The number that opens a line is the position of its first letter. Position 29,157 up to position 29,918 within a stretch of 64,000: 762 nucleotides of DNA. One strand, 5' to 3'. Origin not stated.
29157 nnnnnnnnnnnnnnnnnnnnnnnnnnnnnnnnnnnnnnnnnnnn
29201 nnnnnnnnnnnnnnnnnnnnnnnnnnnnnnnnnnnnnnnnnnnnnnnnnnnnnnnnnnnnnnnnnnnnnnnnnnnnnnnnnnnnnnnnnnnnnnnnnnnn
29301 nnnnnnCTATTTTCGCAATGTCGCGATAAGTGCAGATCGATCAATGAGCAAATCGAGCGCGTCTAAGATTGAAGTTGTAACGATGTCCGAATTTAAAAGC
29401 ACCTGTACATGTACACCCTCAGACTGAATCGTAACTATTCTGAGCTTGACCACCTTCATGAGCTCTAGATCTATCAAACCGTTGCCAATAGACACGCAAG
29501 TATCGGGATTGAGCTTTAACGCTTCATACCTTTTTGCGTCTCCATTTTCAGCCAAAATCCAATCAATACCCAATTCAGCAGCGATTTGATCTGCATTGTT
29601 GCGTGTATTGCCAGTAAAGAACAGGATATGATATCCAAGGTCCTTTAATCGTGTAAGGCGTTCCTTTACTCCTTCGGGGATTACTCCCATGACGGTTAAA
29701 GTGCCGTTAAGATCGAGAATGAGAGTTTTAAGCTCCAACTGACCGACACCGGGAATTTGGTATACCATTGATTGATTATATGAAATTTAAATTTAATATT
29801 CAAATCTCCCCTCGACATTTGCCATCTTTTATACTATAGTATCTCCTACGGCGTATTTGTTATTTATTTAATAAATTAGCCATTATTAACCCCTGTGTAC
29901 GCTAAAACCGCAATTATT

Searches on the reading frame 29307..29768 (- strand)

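Call 48: search_protein_families(library=pfam, proteins=[window:29307-29768:-], max_evalue=0.01)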
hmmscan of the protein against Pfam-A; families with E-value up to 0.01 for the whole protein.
window:29307-29768:- (153 aa): 4 families
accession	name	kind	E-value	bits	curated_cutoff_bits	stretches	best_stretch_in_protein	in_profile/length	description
PF08282.18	Hydrolase_3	-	9.7e-09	35.8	20.9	1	16-76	1-63/255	haloacid dehalogenase-like hydrolase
PF00702.32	Hydrolase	-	4e-06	27.8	26.4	1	32-103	101-186/191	haloacid dehalogenase-like hydrolase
PF13344.12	Hydrolase_6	-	5.1e-05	23.7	27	1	17-66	2-51/101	Haloacid dehalogenase-like hydrolase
PF12710.13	HAD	-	0.0063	17.4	27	0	30-74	86-130/189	haloacid dehalogenase-like hydrolase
